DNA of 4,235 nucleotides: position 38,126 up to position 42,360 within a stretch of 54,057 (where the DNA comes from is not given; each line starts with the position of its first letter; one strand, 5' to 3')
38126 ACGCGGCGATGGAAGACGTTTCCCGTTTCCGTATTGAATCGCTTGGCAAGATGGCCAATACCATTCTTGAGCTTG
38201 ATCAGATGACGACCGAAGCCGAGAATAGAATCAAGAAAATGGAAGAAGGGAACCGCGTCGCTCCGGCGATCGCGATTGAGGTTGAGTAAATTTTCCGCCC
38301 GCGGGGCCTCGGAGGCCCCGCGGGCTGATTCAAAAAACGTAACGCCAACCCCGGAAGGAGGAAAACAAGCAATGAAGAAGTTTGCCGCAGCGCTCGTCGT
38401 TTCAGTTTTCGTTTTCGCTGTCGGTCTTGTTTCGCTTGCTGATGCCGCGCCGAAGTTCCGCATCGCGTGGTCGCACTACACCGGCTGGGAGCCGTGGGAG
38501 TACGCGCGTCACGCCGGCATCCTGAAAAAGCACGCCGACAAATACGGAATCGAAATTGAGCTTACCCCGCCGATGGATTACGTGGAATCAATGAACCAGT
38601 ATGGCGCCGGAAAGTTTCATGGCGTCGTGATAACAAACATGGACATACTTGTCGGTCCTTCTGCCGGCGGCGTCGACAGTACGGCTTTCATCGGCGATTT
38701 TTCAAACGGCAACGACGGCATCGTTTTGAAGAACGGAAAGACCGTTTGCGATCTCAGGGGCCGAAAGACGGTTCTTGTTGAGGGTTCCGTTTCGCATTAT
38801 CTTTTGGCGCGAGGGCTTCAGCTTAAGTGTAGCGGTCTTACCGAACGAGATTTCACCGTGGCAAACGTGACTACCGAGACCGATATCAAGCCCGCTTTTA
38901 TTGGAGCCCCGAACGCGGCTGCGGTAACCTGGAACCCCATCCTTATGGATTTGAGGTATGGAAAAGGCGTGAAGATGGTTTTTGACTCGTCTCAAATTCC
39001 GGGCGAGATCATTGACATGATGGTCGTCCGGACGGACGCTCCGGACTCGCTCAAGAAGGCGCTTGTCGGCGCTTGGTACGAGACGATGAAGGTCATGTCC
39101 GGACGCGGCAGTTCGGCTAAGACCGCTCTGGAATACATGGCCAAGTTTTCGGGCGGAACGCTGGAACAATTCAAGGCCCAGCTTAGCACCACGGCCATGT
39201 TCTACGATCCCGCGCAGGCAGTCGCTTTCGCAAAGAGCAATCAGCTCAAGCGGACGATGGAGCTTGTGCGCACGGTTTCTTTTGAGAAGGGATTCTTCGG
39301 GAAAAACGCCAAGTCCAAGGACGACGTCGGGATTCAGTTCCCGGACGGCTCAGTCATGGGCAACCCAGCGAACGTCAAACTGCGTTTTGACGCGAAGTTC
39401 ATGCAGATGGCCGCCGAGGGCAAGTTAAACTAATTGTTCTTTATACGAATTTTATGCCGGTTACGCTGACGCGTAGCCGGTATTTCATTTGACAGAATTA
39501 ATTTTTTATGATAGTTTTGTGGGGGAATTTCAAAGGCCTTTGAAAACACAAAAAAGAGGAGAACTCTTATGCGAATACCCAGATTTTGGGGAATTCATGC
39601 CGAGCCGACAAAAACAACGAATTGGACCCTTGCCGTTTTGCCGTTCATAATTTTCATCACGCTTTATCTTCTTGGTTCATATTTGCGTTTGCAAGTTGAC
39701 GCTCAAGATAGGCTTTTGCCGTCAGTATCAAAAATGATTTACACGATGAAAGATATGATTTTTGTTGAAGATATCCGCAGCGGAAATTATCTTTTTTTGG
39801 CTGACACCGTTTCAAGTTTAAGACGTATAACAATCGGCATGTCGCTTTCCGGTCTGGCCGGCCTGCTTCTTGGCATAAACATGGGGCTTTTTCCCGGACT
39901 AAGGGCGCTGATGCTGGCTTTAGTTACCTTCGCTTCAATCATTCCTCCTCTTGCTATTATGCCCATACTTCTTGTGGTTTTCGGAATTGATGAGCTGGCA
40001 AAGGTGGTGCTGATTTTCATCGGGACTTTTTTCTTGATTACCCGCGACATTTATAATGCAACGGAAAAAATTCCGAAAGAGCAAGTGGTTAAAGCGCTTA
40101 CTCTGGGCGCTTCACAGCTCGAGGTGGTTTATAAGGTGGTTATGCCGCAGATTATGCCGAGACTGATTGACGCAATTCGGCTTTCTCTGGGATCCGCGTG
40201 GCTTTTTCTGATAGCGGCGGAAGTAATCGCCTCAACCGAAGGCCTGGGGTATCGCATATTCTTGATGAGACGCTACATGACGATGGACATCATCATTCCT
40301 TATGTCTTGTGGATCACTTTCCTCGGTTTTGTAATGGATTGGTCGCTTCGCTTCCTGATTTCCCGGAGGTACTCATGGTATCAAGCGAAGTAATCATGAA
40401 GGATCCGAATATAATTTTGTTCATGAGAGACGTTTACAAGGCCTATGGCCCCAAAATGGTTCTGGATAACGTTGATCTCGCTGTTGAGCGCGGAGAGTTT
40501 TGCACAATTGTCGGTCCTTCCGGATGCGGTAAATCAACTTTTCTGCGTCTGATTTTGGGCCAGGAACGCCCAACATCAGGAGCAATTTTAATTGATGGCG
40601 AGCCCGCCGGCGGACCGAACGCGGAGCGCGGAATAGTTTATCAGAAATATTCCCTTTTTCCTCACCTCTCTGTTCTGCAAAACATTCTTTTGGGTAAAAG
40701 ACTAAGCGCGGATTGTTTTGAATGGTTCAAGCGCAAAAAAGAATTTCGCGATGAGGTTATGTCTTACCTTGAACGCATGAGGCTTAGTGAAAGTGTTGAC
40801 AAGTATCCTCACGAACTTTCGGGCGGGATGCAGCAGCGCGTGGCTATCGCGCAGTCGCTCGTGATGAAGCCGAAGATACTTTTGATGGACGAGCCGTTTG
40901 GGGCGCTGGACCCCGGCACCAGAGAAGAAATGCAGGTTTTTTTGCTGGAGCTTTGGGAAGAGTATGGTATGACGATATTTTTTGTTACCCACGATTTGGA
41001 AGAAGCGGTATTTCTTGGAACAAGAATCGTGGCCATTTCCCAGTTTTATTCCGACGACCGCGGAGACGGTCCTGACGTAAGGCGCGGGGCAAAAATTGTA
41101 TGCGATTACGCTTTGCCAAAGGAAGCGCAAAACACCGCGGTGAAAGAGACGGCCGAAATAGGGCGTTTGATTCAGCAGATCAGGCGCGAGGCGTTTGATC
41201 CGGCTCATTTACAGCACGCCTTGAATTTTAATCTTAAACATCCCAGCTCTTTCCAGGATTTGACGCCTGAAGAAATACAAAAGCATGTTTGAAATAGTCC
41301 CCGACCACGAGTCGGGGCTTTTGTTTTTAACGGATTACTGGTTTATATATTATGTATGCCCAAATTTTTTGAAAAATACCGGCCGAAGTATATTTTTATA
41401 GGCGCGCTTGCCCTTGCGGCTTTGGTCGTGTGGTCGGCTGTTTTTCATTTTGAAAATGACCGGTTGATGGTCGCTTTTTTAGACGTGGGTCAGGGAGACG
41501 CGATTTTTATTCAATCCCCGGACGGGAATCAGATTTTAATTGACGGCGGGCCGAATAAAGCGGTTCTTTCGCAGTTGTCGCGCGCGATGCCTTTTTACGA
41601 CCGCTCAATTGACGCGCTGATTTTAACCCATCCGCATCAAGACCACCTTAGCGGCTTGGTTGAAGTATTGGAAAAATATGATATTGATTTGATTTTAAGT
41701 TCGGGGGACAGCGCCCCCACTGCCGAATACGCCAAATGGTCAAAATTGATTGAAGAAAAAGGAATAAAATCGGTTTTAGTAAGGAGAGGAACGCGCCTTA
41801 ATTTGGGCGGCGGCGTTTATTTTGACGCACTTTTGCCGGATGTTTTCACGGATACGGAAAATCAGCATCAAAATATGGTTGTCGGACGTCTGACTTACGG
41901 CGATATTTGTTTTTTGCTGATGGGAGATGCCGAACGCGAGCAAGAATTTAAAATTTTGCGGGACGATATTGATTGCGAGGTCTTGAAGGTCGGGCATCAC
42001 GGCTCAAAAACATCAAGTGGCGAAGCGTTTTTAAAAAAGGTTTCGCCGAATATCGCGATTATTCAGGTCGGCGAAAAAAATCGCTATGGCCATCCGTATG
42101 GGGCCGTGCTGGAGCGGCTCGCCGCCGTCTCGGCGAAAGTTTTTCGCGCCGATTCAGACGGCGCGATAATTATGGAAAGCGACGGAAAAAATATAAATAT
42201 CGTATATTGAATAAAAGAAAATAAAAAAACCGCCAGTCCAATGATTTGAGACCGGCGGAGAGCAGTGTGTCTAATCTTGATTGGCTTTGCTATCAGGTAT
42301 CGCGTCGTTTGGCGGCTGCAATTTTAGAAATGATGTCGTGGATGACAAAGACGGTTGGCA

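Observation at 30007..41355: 11.3-kb island wedged between the two ComEC modules: TelA/XpaC, vWA lipoprotein, orphan ARC/Mpa-type AAA+, two SBP-OmpA fusions and a cognate ABC importer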

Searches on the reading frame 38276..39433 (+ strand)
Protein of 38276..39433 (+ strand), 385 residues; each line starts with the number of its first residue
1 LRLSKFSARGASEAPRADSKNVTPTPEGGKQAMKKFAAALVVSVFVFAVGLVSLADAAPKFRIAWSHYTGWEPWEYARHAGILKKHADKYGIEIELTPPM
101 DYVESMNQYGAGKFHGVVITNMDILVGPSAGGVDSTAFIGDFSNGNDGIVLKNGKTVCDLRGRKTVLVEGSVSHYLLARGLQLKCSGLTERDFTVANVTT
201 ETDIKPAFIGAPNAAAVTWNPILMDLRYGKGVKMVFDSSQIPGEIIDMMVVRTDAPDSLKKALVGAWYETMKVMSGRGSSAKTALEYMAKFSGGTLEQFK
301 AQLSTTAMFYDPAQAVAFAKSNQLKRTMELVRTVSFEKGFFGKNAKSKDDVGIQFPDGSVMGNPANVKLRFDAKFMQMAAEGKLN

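Call 3: search_protein_families(library=pfam, proteins=[window:38276-39433:+], max_evalue=0.01)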
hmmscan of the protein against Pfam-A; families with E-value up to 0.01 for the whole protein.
window:38276-39433:+ (385 aa): 0 families

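Call 4: search_protein_families(library=ncbifam, proteins=[window:38276-39433:+], max_evalue=0.01)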
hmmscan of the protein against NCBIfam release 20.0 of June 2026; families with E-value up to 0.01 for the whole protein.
window:38276-39433:+ (385 aa): 3 families
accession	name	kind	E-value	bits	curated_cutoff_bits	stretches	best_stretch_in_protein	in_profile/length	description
TIGR03427.1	ABC_peri_uca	equivalog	4.7e-133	443.4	333.9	1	59-384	2-328/328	putative urea ABC transporter substrate-binding protein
TIGR01728.1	SsuA_fam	subfamily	1.6e-08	34.1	163.5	1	62-255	2-194/290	aliphatic sulfonate ABC transporter substrate-binding protein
NF008588.0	PRK11553.1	subfamily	1.2e-05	24.4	299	1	155-241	122-205/319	aliphatic sulfonate ABC transporter substrate-binding protein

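Call 16: search_protein_families(library=padloc, proteins=[window:38276-39433:+], max_evalue=0.01)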
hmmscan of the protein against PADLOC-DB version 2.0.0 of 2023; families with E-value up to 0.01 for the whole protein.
window:38276-39433:+ (385 aa): 0 families

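Call 36: search_solved_structures(query=window:38372-39433:+, max_evalue=0.01)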
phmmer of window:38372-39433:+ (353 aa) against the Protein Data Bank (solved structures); distinct sequences matched with E-value up to 0.01: 1.
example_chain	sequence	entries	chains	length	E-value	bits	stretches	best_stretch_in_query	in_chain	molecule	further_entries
2x26_A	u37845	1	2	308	0.0019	20.4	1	123-208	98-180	PERIPLASMIC ALIPHATIC SULPHONATES-BINDING PROTEIN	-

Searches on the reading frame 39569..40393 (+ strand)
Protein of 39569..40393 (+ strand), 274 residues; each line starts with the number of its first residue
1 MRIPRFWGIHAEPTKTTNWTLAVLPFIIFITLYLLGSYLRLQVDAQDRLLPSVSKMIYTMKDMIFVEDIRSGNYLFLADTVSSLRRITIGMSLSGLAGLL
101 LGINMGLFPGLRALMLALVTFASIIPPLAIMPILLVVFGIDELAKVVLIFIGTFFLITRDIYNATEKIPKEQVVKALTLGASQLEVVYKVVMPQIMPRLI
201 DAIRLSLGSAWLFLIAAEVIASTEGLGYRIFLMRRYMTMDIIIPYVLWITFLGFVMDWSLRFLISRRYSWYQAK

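Call 3: search_protein_families(library=pfam, proteins=[window:39569-40393:+], max_evalue=0.01)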
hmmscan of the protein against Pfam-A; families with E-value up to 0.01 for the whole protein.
window:39569-40393:+ (274 aa): 1 family
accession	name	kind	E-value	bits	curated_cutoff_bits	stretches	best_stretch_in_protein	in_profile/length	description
PF00528.27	BPD_transp_1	-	1.4e-20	74.3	26.4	1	98-266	5-181/184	Binding-protein-dependent transport system inner membrane component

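Call 4: search_protein_families(library=ncbifam, proteins=[window:39569-40393:+], max_evalue=0.01)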
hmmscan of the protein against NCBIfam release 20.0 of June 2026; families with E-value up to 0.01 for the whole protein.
window:39569-40393:+ (274 aa): 16 families
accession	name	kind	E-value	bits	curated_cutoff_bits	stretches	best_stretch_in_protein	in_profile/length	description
NF007545.0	PRK10160.1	equivalog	4.6e-31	108.3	342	1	81-272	81-272/275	taurine ABC transporter permease TauC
NF040733.1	ABC_perm_U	equivalog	7.4e-26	91.1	295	1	27-270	13-248/251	ABC transporter permease subunit SaoP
NF008470.0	PRK11365.1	equivalog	9.7e-26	90.7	347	1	16-271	5-253/263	aliphatic sulfonate ABC transporter permease SsuC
TIGR01183.1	ntrB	equivalog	2e-22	79.9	209.05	1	78-260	17-199/202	nitrate ABC transporter permease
TIGR01097.1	PhnE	equivalog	3.5e-10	39.8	216.7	1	23-202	7-187/252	phosphonate ABC transporter, permease protein PhnE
NF011691.0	PRK15111.1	equivalog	6.4e-07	29.2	379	1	80-213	98-230/296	putrescine export ABC transporter permease SapC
TIGR02139.1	permease_CysT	equivalog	5.2e-06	26.3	246.1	1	146-207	137-197/265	sulfate ABC transporter permease subunit CysT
TIGR00969.1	3a0106s02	subfamily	2.5e-05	23.9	240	1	146-208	148-209/272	sulfate ABC transporter permease subunit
NF011624.0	PRK15050.1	equivalog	4e-05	22.9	247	1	156-205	175-224/297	2-aminoethylphosphonate ABC transporter permease subunit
NF008049.0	PRK10782.1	subfamily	5.6e-05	22.9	212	1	131-208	76-155/217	methionine ABC transporter permease MetI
NF008208.0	PRK10971.1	equivalog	0.00016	21.2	415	1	146-209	145-207/277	sulfate/thiosulfate ABC transporter permease CysT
TIGR02138.1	phosphate_pstC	equivalog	0.0002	20.5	196.45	1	156-210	169-220/296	phosphate ABC transporter permease subunit PstC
TIGR02140.1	permease_CysW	equivalog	0.00059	19.4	329.1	1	134-203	123-190/261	sulfate ABC transporter permease subunit CysW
NF008196.0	PRK10952.1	equivalog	0.0011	17.9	439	1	112-230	178-295/356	glycine betaine/L-proline ABC transporter permease ProW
TIGR01581.1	Mo_ABC_porter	hypoth_equivalog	0.0018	17.8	210.3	1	113-255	75-221/225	ABC transporter permease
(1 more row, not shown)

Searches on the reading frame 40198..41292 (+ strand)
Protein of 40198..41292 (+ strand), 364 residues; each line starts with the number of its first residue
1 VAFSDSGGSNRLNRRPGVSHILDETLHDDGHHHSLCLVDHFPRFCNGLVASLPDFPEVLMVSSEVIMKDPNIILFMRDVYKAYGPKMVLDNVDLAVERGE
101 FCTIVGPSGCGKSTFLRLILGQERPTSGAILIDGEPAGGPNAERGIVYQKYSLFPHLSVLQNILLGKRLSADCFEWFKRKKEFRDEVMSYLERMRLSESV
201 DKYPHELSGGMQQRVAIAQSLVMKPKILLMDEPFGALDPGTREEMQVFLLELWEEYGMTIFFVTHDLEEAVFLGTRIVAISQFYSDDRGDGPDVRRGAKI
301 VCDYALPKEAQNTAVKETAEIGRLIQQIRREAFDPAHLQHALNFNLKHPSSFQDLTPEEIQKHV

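Call 3: search_protein_families(library=pfam, proteins=[window:40198-41292:+], max_evalue=0.01)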
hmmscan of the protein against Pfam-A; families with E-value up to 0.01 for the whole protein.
window:40198-41292:+ (364 aa): 3 families
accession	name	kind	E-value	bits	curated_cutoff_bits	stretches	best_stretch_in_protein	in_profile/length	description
PF00005.33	ABC_tran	-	2.7e-34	119.1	25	1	89-234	1-136/137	ABC transporter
PF13304.12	AAA_21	-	4.4e-06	27.4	27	0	204-268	235-301/304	AAA domain, putative AbiEii toxin, Type IV TA system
PF13401.12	AAA_22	-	0.0025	18.6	27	1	99-124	5-30/130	AAA domain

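Call 4: search_protein_families(library=ncbifam, proteins=[window:40198-41292:+], max_evalue=0.01)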
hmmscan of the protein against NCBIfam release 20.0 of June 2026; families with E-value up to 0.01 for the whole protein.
window:40198-41292:+ (364 aa): 187 families (the best 25 are shown)
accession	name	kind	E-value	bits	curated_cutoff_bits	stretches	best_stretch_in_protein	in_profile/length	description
NF006987.0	PRK09452.1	equivalog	2.2e-59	201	482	1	69-282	13-223/378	spermidine/putrescine ABC transporter ATP-binding protein PotA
TIGR01184.1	ntrCD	subfamily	1.7e-57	194.7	291.8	1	89-282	1-190/230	nitrate ABC transporter ATP-binding protein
NF043075.1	MMSYN1_0197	equivalog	2.3e-56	191.2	550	1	73-282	2-208/341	spermidine/putrescine ABC transporter ATP-binding protein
NF008421.0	PRK11248.1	equivalog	2.4e-56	191.1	357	1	76-281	4-203/255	taurine ABC transporter ATP-binding subunit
TIGR03265.1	PhnT2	equivalog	1.1e-53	182.7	457.7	1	74-281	5-209/353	putative 2-aminoethylphosphonate ABC transporter ATP-binding protein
TIGR00968.1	3a0106s01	subfamily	1.2e-53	182.1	342.75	1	76-282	3-206/237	sulfate ABC transporter ATP-binding protein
TIGR01186.1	proV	subfamily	4.8e-53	180.6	326.6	1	82-280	2-203/363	betaine/proline/choline family ABC transporter ATP-binding protein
NF040729.1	ABC_ATP_SaoA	equivalog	6.6e-51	173.1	360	1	86-282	18-208/248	ABC transporter ATP-binding protein SaoA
NF008513.0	PRK11432.1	equivalog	2.5e-50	171.3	496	1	73-278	6-208/351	ferric ABC transporter ATP-binding protein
TIGR01187.1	potA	subfamily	4.3e-50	170.6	355.6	1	104-281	1-175/325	polyamine ABC transporter ATP-binding protein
NF008105.0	PRK10851.1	equivalog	2.2e-48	164.8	502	1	77-285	6-215/362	sulfate/thiosulfate ABC transporter ATP-binding protein CysA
NF008420.0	PRK11247.1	equivalog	2.4e-48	164.5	395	1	72-281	11-208/257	aliphatic sulfonates ABC transporter ATP-binding protein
NF007027.0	PRK09493.1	equivalog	3.1e-48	164.2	379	1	76-282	4-211/240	glutamine ABC transporter ATP-binding protein GlnQ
NF008621.0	PRK11607.1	equivalog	4.4e-48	164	613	1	73-280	19-223/377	putrescine ABC transporter ATP-binding subunit PotG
NF008233.0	PRK11000.1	equivalog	1.1e-47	162.6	568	1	76-281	6-208/369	maltose/maltodextrin ABC transporter ATP-binding protein MalK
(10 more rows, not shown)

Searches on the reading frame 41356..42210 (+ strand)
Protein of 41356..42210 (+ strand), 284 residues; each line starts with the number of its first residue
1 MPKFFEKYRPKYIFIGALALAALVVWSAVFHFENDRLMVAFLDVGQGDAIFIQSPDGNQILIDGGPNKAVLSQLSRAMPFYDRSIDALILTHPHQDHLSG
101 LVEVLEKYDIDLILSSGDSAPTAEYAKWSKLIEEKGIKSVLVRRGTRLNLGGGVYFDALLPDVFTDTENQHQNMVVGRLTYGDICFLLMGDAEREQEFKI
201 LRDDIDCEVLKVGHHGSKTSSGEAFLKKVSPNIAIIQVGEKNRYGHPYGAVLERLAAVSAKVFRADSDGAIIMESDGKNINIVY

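Call 8: search_protein_families(library=pfam, proteins=[window:41356-42210:+], max_evalue=0.001)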
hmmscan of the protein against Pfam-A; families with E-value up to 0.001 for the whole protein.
window:41356-42210:+ (284 aa): 3 families
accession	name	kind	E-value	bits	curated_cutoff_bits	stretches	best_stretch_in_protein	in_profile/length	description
PF00753.33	Lactamase_B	-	1.8e-15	57.9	22.7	1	43-238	2-194/196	Metallo-beta-lactamase superfamily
PF12706.13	Lactamase_B_2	-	3e-07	30.7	27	1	59-150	2-98/200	Beta-lactamase superfamily domain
PF25281.1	MBL_MAP1B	-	7.4e-05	22.3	37.6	1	44-108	28-88/279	MAP1B MBL-like domain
